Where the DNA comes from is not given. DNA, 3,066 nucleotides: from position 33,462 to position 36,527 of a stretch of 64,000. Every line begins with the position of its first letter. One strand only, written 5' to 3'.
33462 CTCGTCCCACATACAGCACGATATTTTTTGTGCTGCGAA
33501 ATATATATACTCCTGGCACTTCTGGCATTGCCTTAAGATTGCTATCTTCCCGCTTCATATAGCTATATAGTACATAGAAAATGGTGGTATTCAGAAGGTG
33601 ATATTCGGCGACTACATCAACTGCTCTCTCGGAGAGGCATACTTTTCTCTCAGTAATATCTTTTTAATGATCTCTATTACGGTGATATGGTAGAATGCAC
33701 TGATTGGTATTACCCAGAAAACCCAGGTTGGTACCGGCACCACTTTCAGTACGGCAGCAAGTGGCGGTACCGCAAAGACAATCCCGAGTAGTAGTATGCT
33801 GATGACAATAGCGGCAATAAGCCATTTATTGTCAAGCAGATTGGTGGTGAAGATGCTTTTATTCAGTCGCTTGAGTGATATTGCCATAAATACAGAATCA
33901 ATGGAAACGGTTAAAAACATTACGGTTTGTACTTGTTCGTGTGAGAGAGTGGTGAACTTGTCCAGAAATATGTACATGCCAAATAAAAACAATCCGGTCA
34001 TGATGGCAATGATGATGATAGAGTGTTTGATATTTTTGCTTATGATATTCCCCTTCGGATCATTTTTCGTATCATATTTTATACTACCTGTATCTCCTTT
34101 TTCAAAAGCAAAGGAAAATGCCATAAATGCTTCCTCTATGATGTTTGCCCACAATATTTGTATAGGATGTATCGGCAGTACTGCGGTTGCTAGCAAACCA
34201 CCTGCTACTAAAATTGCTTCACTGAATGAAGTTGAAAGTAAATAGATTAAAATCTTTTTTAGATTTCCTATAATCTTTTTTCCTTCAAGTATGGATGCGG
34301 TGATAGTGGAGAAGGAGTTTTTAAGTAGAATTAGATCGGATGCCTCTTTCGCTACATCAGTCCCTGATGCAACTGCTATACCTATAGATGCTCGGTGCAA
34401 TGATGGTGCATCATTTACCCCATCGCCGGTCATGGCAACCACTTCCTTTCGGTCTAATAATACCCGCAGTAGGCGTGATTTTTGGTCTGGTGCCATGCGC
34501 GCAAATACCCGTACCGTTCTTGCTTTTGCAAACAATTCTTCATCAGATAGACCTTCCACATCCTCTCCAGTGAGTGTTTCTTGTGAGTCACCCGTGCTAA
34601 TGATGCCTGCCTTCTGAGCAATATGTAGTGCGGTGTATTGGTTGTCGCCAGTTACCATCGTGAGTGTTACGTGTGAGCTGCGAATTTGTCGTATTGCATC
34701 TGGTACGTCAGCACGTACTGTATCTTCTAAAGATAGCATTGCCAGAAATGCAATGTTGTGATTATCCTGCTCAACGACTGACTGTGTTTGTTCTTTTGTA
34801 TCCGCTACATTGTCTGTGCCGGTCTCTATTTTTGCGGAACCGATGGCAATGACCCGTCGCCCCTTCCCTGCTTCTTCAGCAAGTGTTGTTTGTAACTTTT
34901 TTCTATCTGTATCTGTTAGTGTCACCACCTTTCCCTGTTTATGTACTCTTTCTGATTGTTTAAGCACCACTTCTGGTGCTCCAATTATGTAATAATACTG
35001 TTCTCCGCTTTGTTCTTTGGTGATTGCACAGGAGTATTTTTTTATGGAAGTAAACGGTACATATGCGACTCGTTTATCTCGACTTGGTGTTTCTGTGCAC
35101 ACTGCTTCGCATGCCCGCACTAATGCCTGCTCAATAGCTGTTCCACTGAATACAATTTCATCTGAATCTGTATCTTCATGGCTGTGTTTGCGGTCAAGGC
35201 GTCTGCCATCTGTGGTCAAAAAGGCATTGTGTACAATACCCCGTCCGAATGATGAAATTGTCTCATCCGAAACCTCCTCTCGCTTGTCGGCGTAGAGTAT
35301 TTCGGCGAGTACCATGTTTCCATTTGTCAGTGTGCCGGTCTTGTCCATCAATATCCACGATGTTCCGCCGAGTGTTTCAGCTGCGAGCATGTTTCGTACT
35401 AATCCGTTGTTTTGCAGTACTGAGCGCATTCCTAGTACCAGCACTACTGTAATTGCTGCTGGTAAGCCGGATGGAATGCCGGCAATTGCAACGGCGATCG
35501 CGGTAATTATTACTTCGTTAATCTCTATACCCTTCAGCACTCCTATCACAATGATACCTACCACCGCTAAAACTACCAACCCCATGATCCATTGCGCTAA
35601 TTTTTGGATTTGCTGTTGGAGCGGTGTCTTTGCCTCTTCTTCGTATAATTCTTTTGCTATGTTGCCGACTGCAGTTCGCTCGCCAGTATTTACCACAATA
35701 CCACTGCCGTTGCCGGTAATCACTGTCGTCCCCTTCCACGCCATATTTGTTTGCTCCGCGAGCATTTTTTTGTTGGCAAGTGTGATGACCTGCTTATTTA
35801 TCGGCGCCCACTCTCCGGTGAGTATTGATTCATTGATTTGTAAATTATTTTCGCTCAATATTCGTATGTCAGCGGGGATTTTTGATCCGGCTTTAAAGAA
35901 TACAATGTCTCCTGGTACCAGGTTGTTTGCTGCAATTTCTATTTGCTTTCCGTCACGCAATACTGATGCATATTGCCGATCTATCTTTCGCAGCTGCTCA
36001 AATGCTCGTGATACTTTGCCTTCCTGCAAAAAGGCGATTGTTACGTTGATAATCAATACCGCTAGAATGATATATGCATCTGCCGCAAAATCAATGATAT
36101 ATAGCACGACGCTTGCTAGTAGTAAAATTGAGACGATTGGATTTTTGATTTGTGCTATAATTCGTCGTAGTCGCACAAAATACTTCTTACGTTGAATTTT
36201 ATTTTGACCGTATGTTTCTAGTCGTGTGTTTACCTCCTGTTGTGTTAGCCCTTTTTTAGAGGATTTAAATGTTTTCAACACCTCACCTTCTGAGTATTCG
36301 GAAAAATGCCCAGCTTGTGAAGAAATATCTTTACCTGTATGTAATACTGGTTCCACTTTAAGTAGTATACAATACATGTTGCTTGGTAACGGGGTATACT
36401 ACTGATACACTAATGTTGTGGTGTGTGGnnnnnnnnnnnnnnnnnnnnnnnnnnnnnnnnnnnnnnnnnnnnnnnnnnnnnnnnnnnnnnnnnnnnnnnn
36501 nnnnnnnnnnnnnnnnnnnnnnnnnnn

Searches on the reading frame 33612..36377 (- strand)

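Call 18: search_protein_families(library=pfam, proteins=[window:33612-36377:-])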
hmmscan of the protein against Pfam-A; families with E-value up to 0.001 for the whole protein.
window:33612-36377:- (921 aa): 6 families
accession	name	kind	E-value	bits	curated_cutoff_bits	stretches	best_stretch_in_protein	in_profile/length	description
PF00122.25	E1-E2_ATPase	-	5.6e-47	160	28.1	1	135-320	5-178/181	E1-E2 ATPase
PF00689.26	Cation_ATPase_C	-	6.1e-29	101.5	27.3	1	734-907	2-175/175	Cation transporting ATPase, C-terminus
PF00702.32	Hydrolase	-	4.2e-16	60.4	26.4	1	342-663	4-190/191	haloacid dehalogenase-like hydrolase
PF00690.31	Cation_ATPase_N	-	4.8e-15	55.4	20.4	1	27-91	3-68/69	Cation transporter/ATPase, N-terminus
PF13246.12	Cation_ATPase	-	5e-11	42.9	21.7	1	401-477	10-90/91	Cation transport ATPase (P-type)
PF08282.18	Hydrolase_3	-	4.4e-05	23.8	20.9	1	642-689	202-248/255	haloacid dehalogenase-like hydrolase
